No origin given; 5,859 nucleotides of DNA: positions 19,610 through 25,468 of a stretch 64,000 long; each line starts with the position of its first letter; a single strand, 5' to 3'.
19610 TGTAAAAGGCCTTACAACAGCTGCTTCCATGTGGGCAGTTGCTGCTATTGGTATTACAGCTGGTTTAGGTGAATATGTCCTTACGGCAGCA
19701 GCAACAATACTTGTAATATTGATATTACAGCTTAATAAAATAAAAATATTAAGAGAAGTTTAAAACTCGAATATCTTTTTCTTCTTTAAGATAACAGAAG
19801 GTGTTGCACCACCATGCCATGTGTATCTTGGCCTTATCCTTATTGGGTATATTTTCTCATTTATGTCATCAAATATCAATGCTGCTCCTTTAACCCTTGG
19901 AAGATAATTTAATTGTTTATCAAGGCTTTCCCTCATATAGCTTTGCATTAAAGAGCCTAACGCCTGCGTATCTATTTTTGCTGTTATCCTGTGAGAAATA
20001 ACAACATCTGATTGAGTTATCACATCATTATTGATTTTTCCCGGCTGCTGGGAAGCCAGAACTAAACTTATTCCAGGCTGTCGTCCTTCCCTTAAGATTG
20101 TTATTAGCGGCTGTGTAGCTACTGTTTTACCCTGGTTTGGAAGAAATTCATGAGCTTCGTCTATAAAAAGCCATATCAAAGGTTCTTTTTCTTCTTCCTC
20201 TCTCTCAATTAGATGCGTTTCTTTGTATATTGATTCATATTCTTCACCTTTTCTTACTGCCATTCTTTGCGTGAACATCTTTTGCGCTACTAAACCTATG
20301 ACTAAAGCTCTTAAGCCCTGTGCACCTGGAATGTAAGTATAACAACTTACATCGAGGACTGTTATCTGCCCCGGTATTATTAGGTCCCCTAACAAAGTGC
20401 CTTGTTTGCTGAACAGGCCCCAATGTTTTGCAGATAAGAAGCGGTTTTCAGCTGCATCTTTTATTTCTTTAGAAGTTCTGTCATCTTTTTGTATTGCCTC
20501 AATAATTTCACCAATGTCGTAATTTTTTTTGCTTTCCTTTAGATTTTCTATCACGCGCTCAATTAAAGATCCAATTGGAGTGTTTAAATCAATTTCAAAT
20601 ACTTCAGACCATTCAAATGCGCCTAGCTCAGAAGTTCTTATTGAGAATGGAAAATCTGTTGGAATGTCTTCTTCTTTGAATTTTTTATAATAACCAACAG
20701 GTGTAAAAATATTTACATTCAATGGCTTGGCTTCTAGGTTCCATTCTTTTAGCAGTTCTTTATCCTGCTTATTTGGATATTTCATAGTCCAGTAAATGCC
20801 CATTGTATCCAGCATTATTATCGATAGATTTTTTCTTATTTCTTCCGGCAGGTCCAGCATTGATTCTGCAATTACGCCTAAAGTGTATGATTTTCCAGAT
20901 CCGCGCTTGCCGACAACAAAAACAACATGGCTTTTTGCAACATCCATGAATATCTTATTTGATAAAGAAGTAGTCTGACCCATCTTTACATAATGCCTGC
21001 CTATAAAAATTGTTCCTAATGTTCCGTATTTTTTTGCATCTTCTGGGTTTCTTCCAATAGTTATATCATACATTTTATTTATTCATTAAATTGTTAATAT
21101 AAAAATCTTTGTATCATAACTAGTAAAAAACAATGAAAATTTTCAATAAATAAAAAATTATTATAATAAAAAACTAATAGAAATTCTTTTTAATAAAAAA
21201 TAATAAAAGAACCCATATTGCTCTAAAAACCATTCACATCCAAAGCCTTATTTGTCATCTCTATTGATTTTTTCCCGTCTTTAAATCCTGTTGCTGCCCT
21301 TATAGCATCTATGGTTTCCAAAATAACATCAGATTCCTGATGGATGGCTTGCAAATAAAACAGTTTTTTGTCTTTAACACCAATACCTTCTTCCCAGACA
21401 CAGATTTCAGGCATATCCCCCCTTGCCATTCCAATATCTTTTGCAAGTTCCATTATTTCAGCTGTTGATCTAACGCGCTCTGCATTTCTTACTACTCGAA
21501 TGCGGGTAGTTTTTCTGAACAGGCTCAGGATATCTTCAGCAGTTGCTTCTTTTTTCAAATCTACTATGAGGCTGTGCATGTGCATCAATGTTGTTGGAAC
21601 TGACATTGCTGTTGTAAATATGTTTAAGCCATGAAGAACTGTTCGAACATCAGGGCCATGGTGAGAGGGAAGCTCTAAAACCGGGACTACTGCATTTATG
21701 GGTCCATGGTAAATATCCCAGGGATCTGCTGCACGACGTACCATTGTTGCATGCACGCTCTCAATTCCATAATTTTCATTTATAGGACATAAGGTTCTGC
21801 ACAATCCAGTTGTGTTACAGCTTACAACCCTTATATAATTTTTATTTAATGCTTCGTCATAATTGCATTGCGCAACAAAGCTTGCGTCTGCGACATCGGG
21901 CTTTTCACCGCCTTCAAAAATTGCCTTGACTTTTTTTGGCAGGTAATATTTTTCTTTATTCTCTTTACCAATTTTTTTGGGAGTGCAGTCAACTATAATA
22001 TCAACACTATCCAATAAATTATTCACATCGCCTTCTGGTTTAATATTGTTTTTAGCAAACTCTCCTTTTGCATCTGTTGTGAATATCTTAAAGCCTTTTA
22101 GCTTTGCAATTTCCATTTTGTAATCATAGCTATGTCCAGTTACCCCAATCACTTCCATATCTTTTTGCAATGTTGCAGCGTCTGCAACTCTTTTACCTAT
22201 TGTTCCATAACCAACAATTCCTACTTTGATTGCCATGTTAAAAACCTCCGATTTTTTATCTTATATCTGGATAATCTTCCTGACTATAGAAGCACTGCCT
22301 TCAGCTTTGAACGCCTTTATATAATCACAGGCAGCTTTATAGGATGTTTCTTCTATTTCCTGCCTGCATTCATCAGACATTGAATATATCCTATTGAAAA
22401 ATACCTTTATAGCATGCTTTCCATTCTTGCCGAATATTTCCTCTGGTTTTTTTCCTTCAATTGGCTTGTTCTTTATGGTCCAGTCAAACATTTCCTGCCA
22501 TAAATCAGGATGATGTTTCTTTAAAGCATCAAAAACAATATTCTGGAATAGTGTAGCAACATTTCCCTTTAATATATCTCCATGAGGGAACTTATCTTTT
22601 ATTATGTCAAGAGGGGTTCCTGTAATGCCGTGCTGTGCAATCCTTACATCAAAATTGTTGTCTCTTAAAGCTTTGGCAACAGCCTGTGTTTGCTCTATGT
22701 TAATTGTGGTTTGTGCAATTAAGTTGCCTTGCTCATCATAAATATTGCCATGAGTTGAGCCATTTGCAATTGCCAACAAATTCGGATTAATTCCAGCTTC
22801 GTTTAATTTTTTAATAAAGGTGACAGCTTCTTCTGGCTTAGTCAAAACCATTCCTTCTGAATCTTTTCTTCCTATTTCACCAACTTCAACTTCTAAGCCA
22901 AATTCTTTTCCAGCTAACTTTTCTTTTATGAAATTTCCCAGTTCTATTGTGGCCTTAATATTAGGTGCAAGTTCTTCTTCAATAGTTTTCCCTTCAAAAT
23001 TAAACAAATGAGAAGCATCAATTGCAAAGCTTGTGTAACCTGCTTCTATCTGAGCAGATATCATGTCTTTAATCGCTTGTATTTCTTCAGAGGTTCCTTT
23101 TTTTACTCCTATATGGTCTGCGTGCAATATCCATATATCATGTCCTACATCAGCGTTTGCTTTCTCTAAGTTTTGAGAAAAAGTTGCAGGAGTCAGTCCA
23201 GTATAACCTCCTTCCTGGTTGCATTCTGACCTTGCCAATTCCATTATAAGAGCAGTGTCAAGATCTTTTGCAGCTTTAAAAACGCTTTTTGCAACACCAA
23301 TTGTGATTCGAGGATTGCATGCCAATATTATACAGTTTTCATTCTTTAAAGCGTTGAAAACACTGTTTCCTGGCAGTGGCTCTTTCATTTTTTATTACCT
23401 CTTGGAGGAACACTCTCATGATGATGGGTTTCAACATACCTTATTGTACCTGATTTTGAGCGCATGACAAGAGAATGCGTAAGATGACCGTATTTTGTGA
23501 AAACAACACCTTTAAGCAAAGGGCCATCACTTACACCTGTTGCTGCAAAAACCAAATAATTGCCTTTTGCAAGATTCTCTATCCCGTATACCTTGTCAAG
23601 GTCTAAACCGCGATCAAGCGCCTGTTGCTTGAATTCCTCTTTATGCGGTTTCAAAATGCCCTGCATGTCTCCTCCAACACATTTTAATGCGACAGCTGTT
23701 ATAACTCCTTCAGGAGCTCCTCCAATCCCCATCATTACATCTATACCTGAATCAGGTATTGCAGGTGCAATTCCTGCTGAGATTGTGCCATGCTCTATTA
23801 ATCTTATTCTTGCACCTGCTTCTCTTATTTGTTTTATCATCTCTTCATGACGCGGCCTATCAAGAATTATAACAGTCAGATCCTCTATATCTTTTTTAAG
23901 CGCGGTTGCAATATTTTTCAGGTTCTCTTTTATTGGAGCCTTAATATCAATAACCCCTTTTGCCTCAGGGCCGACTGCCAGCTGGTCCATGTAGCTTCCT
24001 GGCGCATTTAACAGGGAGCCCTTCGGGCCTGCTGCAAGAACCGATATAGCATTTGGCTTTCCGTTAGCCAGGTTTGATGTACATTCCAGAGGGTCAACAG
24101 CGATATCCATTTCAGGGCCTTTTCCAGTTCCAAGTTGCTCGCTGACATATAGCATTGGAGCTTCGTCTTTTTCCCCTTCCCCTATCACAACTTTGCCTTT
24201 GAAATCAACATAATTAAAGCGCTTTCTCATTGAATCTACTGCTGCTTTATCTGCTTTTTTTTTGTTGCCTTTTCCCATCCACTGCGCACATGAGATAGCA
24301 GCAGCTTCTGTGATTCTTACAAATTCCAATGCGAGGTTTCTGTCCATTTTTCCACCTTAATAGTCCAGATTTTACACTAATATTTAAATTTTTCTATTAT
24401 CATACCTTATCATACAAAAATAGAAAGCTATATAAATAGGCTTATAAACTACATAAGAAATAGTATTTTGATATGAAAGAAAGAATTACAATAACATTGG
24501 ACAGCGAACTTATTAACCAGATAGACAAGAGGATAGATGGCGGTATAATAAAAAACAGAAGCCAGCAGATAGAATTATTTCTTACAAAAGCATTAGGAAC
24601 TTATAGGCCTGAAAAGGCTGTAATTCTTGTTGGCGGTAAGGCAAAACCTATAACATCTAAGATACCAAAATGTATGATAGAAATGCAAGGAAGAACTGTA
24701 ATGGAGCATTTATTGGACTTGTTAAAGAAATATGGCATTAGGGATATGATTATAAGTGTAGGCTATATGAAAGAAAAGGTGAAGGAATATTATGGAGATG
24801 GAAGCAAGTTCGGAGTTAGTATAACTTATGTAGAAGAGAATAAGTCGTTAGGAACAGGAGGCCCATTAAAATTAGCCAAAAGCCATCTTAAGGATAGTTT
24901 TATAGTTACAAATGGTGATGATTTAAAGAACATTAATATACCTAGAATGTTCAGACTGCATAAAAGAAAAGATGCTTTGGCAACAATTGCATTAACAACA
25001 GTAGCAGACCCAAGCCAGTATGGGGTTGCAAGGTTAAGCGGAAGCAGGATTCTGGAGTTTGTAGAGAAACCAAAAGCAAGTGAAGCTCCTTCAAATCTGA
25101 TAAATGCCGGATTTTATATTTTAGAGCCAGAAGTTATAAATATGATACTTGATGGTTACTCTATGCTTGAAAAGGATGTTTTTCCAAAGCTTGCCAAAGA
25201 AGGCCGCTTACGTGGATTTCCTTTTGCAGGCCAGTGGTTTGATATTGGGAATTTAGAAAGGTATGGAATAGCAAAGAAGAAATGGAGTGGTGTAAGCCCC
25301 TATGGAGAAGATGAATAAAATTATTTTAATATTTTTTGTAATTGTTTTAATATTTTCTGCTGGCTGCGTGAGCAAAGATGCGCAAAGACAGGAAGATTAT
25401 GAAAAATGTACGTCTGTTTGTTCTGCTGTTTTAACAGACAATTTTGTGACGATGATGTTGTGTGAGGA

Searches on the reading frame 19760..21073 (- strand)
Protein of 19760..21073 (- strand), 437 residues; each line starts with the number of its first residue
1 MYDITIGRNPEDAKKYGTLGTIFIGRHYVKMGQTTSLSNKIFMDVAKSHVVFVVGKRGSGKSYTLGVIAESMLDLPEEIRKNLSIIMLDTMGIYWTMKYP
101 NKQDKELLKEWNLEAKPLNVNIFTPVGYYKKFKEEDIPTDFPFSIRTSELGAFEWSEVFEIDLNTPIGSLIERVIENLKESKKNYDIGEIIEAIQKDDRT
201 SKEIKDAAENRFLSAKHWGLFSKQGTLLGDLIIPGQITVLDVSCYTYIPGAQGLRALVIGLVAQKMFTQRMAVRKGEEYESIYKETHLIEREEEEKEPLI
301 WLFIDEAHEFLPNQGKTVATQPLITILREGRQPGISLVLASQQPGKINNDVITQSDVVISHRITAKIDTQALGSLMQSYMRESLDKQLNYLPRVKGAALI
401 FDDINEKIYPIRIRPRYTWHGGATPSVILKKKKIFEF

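Call 17: search_protein_families(library=pfam, proteins=[window:19760-21073:-], max_evalue=0.001)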
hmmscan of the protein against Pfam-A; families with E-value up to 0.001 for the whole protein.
window:19760-21073:- (437 aa): 5 families
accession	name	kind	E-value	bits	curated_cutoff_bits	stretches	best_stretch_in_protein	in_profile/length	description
PF01935.23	DUF87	-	8.4e-14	52.6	23.2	1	48-216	23-166/220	Helicase HerA, central domain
PF05707.18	Zot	-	3.4e-06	27.1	20.3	1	268-361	54-145/197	Zonular occludens toxin (Zot)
PF24389.1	ORC-CDC6-like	-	1.4e-05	24.5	27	0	42-106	26-89/571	ORC-CDC6-like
PF05872.18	HerA_C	-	6.8e-05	22.1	22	0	288-376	248-336/502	Helicase HerA-like C-terminal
PF08587.17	UBA_2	-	0.00098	19.5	23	0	172-207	3-38/45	Ubiquitin associated domain (UBA)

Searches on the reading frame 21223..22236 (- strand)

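Call 64: search_protein_families(library=pfam, proteins=[window:21223-22236:-], max_evalue=0.00001)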
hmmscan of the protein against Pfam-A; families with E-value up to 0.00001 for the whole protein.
window:21223-22236:- (337 aa): 1 family
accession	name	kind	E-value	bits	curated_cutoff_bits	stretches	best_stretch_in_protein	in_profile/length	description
PF02800.25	Gp_dh_C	-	2.5e-26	92.6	24.4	1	145-297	1-157/158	Glyceraldehyde 3-phosphate dehydrogenase, C-terminal domain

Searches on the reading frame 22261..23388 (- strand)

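Call 17: search_protein_families(library=pfam, proteins=[window:22261-23388:-], max_evalue=0.001)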
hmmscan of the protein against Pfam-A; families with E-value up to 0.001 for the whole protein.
window:22261-23388:- (375 aa): 2 families
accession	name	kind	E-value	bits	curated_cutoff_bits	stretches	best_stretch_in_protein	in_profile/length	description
PF01116.26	F_bP_aldolase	-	3.5e-26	92.8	25.5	1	9-331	5-265/277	Fructose-bisphosphate aldolase class-II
PF08013.17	GatZ_KbaZ-like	-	3e-12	46.4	26.7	1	32-140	26-140/420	D-tagatose-1,6-bisphosphate aldolase subunit GatZ/KbaZ-like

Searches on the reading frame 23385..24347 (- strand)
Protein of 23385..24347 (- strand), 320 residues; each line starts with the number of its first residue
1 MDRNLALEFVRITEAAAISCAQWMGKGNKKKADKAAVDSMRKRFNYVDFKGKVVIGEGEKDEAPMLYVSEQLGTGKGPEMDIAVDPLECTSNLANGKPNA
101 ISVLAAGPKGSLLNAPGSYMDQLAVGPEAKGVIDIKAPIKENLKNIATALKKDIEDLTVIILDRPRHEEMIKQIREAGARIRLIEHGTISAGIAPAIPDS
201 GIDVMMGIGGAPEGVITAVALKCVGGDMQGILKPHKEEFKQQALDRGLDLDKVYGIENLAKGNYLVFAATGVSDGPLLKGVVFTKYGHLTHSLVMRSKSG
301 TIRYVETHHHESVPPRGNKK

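Call 64: search_protein_families(library=pfam, proteins=[window:23385-24347:-], max_evalue=0.00001)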
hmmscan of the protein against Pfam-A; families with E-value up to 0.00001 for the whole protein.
window:23385-24347:- (320 aa): 1 family
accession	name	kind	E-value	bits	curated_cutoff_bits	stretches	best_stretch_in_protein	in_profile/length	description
PF03320.18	FBPase_glpX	-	1.7e-135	451.3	27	1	3-309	1-307/307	Bacterial fructose-1,6-bisphosphatase, glpX-encoded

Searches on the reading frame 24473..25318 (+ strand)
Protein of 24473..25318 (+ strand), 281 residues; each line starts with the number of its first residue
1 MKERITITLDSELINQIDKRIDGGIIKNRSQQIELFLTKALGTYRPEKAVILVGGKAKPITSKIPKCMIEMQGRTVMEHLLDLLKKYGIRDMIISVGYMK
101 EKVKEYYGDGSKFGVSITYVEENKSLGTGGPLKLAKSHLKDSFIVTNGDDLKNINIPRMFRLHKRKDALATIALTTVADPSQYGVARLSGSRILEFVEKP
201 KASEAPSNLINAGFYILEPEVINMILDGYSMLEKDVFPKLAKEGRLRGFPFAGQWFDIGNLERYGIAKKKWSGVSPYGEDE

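Call 64: search_protein_families(library=pfam, proteins=[window:24473-25318:+], max_evalue=0.00001)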
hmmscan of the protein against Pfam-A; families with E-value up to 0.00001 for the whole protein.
window:24473-25318:+ (281 aa): 2 families
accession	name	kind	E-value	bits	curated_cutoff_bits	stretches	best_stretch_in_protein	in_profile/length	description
PF00483.29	NTP_transferase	-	2.9e-38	132.3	21.2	1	48-267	1-238/245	Nucleotidyl transferase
PF12804.13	NTP_transf_3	-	9.2e-08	32.9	27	1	49-149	1-95/160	MobA-like NTP transferase domain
